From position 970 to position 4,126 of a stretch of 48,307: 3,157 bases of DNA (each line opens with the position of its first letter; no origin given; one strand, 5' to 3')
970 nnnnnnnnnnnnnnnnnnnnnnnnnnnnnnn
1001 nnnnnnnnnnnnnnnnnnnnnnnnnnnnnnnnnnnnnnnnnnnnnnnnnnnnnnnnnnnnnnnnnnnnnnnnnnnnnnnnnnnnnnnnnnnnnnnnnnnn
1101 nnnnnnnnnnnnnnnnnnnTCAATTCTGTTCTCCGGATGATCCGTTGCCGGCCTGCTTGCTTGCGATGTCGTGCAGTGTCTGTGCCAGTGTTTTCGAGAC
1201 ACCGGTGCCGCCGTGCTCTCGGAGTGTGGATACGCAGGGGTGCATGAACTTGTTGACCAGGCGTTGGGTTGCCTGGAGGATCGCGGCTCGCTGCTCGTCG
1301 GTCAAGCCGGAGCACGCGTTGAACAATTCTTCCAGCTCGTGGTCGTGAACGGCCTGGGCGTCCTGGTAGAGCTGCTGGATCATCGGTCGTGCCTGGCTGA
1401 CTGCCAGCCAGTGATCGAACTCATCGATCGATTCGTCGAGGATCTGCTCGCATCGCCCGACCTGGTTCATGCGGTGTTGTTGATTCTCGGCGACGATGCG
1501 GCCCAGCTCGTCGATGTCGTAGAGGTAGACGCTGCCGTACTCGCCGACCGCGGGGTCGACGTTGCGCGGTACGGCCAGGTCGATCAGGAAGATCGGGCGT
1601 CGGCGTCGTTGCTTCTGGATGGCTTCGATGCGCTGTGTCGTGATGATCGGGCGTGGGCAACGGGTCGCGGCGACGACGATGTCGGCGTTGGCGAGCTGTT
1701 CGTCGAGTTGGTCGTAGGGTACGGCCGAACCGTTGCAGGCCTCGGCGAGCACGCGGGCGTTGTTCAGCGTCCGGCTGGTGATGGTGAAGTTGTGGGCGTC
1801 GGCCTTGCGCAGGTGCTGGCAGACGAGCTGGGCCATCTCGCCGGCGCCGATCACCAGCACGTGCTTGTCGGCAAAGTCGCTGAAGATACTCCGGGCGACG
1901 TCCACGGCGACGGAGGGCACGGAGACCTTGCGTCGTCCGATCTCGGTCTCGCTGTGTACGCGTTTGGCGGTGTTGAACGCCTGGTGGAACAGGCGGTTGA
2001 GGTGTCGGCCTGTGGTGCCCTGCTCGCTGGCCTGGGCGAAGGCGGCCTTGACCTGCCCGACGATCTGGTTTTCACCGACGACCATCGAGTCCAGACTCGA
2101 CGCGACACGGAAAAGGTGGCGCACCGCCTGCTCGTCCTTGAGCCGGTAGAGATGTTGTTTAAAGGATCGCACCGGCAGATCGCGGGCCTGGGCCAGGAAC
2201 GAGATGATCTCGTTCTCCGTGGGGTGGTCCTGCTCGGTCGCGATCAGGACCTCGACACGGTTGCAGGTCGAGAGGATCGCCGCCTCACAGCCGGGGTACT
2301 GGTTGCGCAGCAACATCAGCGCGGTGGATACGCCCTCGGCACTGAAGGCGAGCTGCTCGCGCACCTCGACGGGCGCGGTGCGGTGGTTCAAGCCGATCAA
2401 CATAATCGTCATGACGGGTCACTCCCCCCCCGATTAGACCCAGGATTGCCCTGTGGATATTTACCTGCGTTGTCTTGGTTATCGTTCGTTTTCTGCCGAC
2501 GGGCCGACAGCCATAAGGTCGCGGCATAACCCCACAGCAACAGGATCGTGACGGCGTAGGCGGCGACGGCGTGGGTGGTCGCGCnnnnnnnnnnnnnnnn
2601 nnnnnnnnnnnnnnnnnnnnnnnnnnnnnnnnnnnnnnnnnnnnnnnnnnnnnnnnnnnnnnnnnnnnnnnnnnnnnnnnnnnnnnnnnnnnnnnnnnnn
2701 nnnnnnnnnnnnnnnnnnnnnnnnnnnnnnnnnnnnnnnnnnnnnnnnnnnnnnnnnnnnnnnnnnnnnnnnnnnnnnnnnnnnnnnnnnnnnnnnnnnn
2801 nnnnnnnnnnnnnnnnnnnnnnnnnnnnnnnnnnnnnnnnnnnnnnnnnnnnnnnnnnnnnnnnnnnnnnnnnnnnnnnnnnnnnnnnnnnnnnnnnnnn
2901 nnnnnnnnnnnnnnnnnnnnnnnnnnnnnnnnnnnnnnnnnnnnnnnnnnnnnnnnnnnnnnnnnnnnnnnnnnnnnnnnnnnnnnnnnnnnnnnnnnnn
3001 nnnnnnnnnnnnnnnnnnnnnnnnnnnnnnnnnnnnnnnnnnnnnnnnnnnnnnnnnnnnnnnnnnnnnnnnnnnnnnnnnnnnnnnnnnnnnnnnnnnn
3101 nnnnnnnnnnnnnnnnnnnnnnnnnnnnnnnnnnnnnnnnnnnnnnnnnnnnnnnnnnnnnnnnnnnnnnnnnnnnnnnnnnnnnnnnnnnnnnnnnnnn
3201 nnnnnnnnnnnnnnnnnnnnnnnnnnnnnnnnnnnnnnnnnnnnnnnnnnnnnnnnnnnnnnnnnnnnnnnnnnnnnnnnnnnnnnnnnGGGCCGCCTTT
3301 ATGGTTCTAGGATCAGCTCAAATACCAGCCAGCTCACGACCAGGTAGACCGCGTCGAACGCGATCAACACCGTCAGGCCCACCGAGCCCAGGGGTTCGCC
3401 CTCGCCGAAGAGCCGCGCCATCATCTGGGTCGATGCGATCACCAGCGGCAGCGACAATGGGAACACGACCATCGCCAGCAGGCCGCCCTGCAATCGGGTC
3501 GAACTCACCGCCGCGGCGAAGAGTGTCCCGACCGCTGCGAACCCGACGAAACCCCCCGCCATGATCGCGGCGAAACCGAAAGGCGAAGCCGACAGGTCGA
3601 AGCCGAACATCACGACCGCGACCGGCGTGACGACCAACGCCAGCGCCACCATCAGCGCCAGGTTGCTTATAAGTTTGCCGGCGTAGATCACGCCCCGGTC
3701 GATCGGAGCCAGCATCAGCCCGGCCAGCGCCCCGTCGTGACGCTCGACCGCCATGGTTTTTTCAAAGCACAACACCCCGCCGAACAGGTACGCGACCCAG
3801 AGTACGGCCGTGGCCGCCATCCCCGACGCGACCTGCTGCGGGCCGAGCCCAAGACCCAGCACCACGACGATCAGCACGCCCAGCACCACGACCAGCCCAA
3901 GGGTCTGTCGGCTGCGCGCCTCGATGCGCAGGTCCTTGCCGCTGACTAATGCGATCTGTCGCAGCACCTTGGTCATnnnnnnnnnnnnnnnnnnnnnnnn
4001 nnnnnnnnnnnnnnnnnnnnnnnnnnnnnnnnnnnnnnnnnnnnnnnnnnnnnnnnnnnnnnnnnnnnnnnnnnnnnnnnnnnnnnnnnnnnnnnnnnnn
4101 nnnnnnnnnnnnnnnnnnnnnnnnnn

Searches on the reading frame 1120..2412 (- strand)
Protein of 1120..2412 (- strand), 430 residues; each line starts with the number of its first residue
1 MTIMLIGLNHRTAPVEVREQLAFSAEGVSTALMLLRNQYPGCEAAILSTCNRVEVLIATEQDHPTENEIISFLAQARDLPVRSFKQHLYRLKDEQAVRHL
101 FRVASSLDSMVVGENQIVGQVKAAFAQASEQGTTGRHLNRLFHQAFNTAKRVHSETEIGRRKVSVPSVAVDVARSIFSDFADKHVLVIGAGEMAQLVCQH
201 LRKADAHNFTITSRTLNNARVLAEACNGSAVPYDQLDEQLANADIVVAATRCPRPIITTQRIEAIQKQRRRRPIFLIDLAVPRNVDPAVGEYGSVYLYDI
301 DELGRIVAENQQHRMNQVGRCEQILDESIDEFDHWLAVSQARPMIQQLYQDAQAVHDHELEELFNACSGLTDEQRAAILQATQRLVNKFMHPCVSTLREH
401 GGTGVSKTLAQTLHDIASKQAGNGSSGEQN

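Call 8: search_protein_families(library=pfam, proteins=[window:1120-2412:-], max_evalue=0.001)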
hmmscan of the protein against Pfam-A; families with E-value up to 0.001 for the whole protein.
window:1120-2412:- (430 aa): 6 families
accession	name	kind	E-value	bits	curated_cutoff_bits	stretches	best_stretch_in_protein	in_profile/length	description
PF05201.20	GlutR_N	-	2.5e-55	186.8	27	1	6-156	1-151/151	Glutamyl-tRNAGlu reductase, N-terminal domain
PF01488.26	Shikimate_DH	-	1.3e-39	135.9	24.3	1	172-305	2-137/138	Shikimate / quinate 5-dehydrogenase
PF00745.25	GlutR_dimer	-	1.4e-18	67.5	22.9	1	321-415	2-95/99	Glutamyl-tRNAGlu reductase, dimerisation domain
PF13241.12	NAD_binding_7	-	1.7e-07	32.2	22.1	1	176-253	1-72/104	Putative NAD(P)-binding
PF03807.23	F420_oxidored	-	1.6e-05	25.8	21.6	1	186-251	3-68/94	NADP oxidoreductase coenzyme F420-dependent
PF02826.25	2-Hacid_dh_C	-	0.00023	21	25.1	1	177-251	31-100/178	D-isomer specific 2-hydroxyacid dehydrogenase, NAD binding domain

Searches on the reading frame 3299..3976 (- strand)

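Call 8: search_protein_families(library=pfam, proteins=[window:3299-3976:-], max_evalue=0.001)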
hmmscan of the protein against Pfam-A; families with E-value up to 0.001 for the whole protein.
window:3299-3976:- (225 aa): 3 families
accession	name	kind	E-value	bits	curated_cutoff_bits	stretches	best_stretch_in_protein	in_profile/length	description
PF03379.19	CcmB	-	1.7e-25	90.2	24.9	1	13-215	6-205/215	CcmB protein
PF01061.29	ABC2_membrane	-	2.4e-08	34.2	26.9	1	20-175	15-174/211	ABC-2 type transporter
PF12679.13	ABC2_membrane_2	-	2.2e-06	27.6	27.2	1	75-188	90-209/283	ABC-2 family transporter protein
